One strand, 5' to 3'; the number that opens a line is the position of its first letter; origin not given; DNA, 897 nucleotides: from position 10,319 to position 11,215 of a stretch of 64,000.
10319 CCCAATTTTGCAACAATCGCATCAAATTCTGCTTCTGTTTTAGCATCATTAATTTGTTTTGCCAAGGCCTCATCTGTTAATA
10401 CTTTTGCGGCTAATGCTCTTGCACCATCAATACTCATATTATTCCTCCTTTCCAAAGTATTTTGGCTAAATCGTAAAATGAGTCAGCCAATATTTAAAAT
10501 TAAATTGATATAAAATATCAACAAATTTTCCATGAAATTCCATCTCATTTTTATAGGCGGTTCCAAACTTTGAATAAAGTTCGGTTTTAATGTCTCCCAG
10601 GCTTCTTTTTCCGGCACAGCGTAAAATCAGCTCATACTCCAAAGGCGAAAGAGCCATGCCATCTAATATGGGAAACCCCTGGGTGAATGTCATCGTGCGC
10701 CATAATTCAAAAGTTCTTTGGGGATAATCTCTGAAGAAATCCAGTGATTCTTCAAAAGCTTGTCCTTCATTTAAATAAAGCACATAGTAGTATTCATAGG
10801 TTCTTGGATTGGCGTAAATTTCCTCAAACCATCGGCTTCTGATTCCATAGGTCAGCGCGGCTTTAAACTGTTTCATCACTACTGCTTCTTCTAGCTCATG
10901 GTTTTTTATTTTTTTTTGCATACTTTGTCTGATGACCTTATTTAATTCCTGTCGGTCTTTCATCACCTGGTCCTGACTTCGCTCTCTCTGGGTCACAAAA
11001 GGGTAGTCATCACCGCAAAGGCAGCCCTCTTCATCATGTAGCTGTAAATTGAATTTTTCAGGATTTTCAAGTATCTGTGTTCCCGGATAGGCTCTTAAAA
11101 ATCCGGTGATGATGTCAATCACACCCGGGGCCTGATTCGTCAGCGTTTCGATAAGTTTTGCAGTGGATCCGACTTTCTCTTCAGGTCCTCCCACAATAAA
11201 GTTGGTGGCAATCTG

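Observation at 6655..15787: All four rSAM proteins share a C-terminal PqqD/RRE-like motif (LSP-F/L-E-Y/F-E-V/L...C/T-x-GK-x-S/T...)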

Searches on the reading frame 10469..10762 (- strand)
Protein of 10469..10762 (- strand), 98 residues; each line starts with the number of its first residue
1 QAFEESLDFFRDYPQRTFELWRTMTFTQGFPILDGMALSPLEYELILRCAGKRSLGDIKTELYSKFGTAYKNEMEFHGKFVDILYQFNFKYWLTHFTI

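Call 18: search_solved_structures(query=A2, max_evalue=10, show_alignments=3)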
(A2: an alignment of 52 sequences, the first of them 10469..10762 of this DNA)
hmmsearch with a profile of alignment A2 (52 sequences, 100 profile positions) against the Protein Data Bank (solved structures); distinct sequences matched with E-value up to 10: 5.
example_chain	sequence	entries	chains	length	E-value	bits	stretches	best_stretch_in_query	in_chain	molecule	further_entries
3tnu_A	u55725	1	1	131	0.45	13.7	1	6-90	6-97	Keratin, type I cytoskeletal 14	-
2ro1_A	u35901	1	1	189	1.1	12.4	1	53-91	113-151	Transcription intermediary factor 1-beta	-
6tnf_B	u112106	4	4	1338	1.6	11.9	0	30-74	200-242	Fanconi anemia complementation group I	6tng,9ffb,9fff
8a2q_B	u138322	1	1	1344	1.6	11.9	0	30-74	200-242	Fanconi anemia complementation group I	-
6fl0_A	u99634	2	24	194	7.1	9.9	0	55-87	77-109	membrane attack complex assembly inhibitor BGA71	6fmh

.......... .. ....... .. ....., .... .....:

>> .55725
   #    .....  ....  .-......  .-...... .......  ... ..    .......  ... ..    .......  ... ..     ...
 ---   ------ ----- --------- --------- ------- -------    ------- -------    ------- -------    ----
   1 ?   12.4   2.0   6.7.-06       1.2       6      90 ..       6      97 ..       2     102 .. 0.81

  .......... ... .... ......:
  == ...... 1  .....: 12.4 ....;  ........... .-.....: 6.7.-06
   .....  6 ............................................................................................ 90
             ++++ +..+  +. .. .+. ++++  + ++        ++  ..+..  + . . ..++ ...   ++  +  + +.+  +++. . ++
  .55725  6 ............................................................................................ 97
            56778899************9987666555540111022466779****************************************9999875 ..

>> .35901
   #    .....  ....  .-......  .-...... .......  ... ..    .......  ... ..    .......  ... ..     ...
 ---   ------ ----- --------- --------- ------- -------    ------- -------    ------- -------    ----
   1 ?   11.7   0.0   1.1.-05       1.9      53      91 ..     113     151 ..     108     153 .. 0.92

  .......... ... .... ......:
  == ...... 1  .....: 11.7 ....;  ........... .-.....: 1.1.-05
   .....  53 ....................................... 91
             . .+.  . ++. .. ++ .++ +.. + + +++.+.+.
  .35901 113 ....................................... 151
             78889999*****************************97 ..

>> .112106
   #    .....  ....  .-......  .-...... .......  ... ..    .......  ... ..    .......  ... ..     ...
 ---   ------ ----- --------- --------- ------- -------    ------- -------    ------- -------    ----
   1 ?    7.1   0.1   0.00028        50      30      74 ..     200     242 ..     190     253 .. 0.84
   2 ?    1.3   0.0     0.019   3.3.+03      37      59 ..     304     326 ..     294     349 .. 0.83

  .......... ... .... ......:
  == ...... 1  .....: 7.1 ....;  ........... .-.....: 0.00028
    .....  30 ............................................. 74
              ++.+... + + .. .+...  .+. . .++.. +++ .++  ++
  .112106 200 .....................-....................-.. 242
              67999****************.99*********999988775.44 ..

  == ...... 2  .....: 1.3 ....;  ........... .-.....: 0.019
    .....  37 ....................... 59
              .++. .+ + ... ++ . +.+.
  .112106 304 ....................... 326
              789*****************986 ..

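Call 22: predict_structure(alignment_id=A2)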
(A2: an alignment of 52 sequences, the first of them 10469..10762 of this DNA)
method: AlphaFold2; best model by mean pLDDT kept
length: 98 residues; sequences in the alignment: 52
mean_pLDDT: 94.3   pTM: 0.85
mean pLDDT of the five models: 94.3, 94.3, 93.8, 93.8, 93.7
residues with pLDDT >= 90: 87; 70-90: 10; 50-70: 1; < 50: 0
segments of 3 or more residues with pLDDT < 50: none
pLDDT, mean of each block of 10 residues (from residue 1): 82 95 92 96 97 97 98 97 95 94
secondary structure, 60 per line:
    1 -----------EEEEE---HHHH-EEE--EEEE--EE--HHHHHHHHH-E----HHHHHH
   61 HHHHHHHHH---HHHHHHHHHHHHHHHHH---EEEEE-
elements in order: E12-16 H20-23 E25-27 E30-33 H40-48 H55-69 H73-89 E93-97

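Call 24: fold_search(model_id=the predicted structure, library=pdb)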
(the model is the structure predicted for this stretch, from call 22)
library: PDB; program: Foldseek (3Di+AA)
matches with E <= 10: 42; with E <= 0.001: 0
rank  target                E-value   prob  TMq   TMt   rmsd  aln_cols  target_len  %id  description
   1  8hkr_B                4.8e-02  0.99  0.59  0.18   4.1        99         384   11  Crystal Structure of Histone H3 Lysine 79 (H3K79) Methyltransferase Rv2067c from Mycobacterium tuberculosis (released 2023-10-18)
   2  8hkr_A                7.0e-02  0.98  0.59  0.18   3.9        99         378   11  Crystal Structure of Histone H3 Lysine 79 (H3K79) Methyltransferase Rv2067c from Mycobacterium tuberculosis (released 2023-10-18)
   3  5doo_B                1.8e-01  0.66  0.48  0.12   6.8       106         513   10  The structure of PKMT2 from Rickettsia typhi (released 2016-08-10)
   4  5doo_A                2.2e-01  0.97  0.52  0.11   2.2        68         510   15  The structure of PKMT2 from Rickettsia typhi (released 2016-08-10)
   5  8adl_S                3.1e-01  0.82  0.54  0.16   4.1        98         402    9  Cryo-EM structure of the SEA complex (released 2022-11-02)
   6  7vzq_A                3.3e-01  0.41  0.46  0.09   6.0       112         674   18  The structure of GdmN V24Y/G157A/R158A/G188R mutant in complex with carbamoyl adenylate intermediate (released 2022-11-16)
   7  7vzu_A                3.3e-01  0.21  0.36  0.08   6.8       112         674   20  The structure of GdmN Y82F mutant (released 2022-11-16)
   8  5dpl_A                3.7e-01  0.94  0.51  0.10   3.3        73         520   14  The structure of PKMT2 from Rickettsia typhi in complex with AdoHcy (released 2016-08-10)
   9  5dpl_B                3.7e-01  0.93  0.50  0.11   3.2        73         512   14  The structure of PKMT2 from Rickettsia typhi in complex with AdoHcy (released 2016-08-10)
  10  9s2t                  4.5e-01  0.44  0.48  0.09   5.8       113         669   16  Carbamoyl transferase NovN involved in Novobiocin biosynthesis (released 2025-07-30)
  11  7vyj_B                4.5e-01  0.20  0.38  0.09   6.6       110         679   20  The structure of GdmN in complex with carbamoyl adenylate intermediate (released 2022-11-16)
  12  9o5d_D                7.6e-01  0.60  0.55  0.17   4.5        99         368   13  The KICSTOR-GATOR1-SAMTOR complex (released 2026-01-21)
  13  5dnk_A                8.1e-01  0.72  0.60  0.14   4.0       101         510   11  The structure of PKMT1 from Rickettsia prowazekii in complex with AdoHcy (released 2016-08-10)
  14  6jx3_B                8.1e-01  0.69  0.54  0.61   3.1        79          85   10  Lasso peptide synthetase B1 complexed with the leader peptide (released 2019-06-26)
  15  5do0_B                8.6e-01  0.41  0.52  0.13   7.6       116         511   12  The structure of PKMT1 from Rickettsia prowazekii (released 2016-08-10)
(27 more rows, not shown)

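Call 38: search_protein_families(library=pfam, alignment_id=A2, max_evalue=10)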
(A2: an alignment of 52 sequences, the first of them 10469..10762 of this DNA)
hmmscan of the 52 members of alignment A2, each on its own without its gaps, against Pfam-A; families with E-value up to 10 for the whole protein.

A. member 1, window:10469-10762:- (98 aa): 0 families

B. families by the number of members that match (of 52 scanned): 23 families
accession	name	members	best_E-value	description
PF05402.18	PqqD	5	0.0032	Coenzyme PQQ synthesis protein D (PqqD)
PF01047.28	MarR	1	0.001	MarR family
PF13412.12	HTH_24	1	0.003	Winged helix-turn-helix DNA-binding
PF14478.12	DUF4430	1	0.004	Domain of unknown function (DUF4430)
PF12802.13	MarR_2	1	0.0068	MarR family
PF21663.2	WipA_Phos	1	0.0091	WipA-like, phosphatase domain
PF08221.17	HTH_9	1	0.021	RNA polymerase III subunit RPC82 helix-turn-helix domain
PF09012.17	FeoC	1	0.024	FeoC like transcriptional regulator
PF12840.13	HTH_20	1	0.046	Helix-turn-helix domain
PF13404.12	HTH_AsnC-type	1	0.066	AsnC-type helix-turn-helix domain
PF13325.12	MCRS_N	1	0.07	N-terminal region of micro-spherule protein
PF11140.13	DUF2913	1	0.078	Protein of unknown function (DUF2913)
PF03208.24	PRA1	1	0.082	PRA1 family protein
PF15835.10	DUF4715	1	0.087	Domain of unknown function (DUF4715)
PF21782.3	PKMT_2nd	1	0.094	PKMT, C-terminal winged helix domain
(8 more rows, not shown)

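Call 47: search_protein_representatives(alignment_id=A2)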
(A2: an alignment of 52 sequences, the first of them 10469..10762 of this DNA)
Query: 52 sequences, 100 profile positions. Proteins with E-value up to 0.001 (for the whole library): 75; up to 1e-10: 42; up to 1e-30: 8. The best 75 are listed.
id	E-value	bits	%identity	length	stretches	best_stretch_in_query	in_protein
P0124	3.3e-50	184.3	-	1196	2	2-100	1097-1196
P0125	2.9e-46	171.6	-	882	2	9-99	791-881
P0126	8.2e-39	147.7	-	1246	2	2-97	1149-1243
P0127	1.9e-35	136.9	-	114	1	2-100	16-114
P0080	3.0e-33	129.8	-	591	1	1-99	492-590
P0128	1.1e-32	128.0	-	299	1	2-99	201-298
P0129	1.9e-31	124.0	-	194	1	3-100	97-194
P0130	6.1e-31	122.4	-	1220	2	1-97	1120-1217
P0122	1.3e-30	121.4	-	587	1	2-98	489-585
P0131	2.3e-29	117.4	-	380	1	3-99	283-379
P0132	3.3e-29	116.9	-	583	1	2-99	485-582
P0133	8.9e-29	115.5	-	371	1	4-98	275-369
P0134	4.2e-28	113.3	-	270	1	3-100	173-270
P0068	4.6e-26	106.8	-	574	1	9-99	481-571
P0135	5.5e-26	106.5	-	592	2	9-99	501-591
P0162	7.8e-10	54.7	-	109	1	5-99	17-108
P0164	4.4e-09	52.3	-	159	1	5-91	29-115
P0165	1.3e-08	50.8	-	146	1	33-89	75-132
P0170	1.9e-07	47.0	-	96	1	28-99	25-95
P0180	1.1e-05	41.4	-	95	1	10-99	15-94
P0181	1.3e-05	41.2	-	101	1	5-98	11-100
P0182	3.5e-05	39.8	-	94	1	12-99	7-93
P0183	9.1e-05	38.4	-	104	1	13-98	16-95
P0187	2.8e-04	36.9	-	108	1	6-96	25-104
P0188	7.2e-04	35.6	-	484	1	36-92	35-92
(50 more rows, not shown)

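Call 48: search_protein_families(library=pfam, proteins=[P0180, P0181, P0182, P0183, P0187, P0162, P0170, P0188, P0164, P0165], max_evalue=0.1)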
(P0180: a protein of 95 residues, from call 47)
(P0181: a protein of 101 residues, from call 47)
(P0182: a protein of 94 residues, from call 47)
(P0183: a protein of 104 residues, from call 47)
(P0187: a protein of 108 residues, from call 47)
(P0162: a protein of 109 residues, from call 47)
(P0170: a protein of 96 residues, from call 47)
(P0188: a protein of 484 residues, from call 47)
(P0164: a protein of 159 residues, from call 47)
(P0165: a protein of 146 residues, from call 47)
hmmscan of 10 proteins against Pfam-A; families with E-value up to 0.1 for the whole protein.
P0180 (95 aa): 1 family
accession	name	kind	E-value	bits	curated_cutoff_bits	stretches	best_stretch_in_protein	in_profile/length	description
PF25707.1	UL78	-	0.088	12.3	50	1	20-56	231-267/361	Herpesvirus UL78 G protein-coupled receptor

P0181 (101 aa): 1 family
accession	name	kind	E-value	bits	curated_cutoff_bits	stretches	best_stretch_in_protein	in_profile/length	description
PF05402.18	PqqD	-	0.022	15.5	23.4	1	53-97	22-67/67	Coenzyme PQQ synthesis protein D (PqqD)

P0182 (94 aa): 0 families

P0183 (104 aa): 0 families

P0187 (108 aa): 5 families
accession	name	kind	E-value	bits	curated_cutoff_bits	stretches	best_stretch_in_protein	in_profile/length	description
PF01978.25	TrmB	-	0.00016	21.9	25.6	1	67-103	16-52/68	Sugar-specific transcriptional regulator TrmB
PF16221.11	HTH_47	-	0.00098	19.1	27.1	1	62-104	35-77/78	winged helix-turn-helix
PF21476.4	PF0610-like_N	-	0.0045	17.6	33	1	66-95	7-36/50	PF0610-like, N-terminal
PF04760.21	IF2_N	-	0.039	14.2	25.3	1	72-97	2-27/53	Translation initiation factor IF-2, N-terminal region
PF01047.28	MarR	-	0.044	14.1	24.6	1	68-103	12-47/59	MarR family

P0162 (109 aa): 0 families

P0170 (96 aa): 0 families

P0188 (484 aa): 3 families
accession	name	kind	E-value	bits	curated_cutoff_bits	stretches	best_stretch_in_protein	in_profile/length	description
PF04055.27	Radical_SAM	-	9.1e-15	55.6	29.5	1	137-287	1-149/166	Radical SAM superfamily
PF13186.11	SPASM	-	3.9e-11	43.5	21.5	1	377-442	1-66/67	Iron-sulfur cluster-binding domain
PF13353.11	Fer4_12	-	0.0025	18.5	22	1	137-200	9-77/137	4Fe-4S single cluster domain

P0164 (159 aa): 0 families

P0165 (146 aa): 0 families

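Call 70: search_protein_families(library=ncbifam, proteins=[P0188, P0181, P0183], max_evalue=0.01)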
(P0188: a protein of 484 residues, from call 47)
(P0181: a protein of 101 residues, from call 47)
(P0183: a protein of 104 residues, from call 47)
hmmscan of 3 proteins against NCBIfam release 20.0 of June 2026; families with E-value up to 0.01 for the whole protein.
P0188 (484 aa): 48 families (the best 25 are shown)
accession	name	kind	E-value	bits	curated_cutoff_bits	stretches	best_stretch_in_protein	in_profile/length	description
TIGR03962.1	mycofact_rSAM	equivalog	2.8e-22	79.3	265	1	132-473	11-331/339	mycofactocin radical SAM maturase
TIGR04303.1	GeoRSP_rSAM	equivalog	6.1e-19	68.8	400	1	132-473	4-324/325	GeoRSP system radical SAM/SPASM protein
NF050035.1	rSAM_WgK_link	exception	1.5e-18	67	650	2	131-228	7-109/367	radical SAM/SPASM peptide maturase WgkB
TIGR04055.1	rSAM_NirJ2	equivalog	6.6e-18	65.3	500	1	139-473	6-322/326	putative heme d1 biosynthesis radical SAM protein NirJ2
TIGR04347.1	pseudo_SAM_Halo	equivalog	8.8e-16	58.1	525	1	131-324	37-220/390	TIGR04347 family pseudo-SAM/SPASM protein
TIGR02109.1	PQQ_syn_pqqE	equivalog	1.4e-15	57.1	381.35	1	130-474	4-331/358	pyrroloquinoline quinone biosynthesis protein PqqE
TIGR02668.1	moaA_archaeal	equivalog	4.3e-14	52.2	325.25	1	134-301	11-173/303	GTP 3',8-cyclase MoaA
TIGR04133.1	rSAM_w_lipo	hypoth_equivalog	2.8e-13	49.5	425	1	138-450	29-329/350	TIGR04133 family radical SAM/SPASM protein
NF012164.0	AlbA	equivalog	3.4e-13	48.8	850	1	131-426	111-385/442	subtilosin maturase AlbA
NF001199.0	PRK00164.2-1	equivalog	6.3e-13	48.5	231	1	134-300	13-174/308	GTP 3',8-cyclase MoaA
TIGR04403.1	rSAM_skfB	equivalog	6.3e-13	48.3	300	1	131-425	102-374/402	sporulation killing factor system radical SAM maturase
TIGR04053.2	TIGR04053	equivalog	3.1e-12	46.4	395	1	131-309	6-181/366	TIGR04053 family radical SAM/SPASM domain-containing protein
TIGR04317.1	W_rSAM_matur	equivalog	3.8e-12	46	380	1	135-449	6-320/349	tungsten cofactor oxidoreductase radical SAM maturase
TIGR04250.1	SCM_rSAM_ScmE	equivalog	5.3e-12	45.3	400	1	132-465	2-337/358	SynChlorMet cassette radical SAM/SPASM protein ScmE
TIGR04251.1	SCM_rSAM_ScmF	equivalog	6.6e-12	45.5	400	1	138-469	9-335/353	SynChlorMet cassette radical SAM/SPASM protein ScmF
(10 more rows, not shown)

P0181 (101 aa): 0 families

P0183 (104 aa): 0 families

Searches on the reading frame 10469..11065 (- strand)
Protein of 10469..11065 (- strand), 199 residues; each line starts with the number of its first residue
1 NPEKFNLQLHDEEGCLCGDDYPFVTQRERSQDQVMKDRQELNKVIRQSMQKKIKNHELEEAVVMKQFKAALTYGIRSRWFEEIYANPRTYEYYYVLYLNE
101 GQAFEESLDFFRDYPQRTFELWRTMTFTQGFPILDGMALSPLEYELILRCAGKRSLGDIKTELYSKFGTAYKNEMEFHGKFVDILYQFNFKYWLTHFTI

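Call 7: find_homologous_proteins(query=window:10469-11065:-, max_evalue=0.001)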
Query seq(199 aa) (199 aa): 3 proteins with E <= 0.001 among 30 candidates.
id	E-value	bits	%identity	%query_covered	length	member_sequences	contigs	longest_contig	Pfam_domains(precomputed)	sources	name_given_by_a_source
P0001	1.3e-89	318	82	85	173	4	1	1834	-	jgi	jgi:hypothetical protein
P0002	7.8e-88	312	82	83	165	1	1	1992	-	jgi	-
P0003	9.0e-70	253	70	83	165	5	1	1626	-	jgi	jgi:hypothetical protein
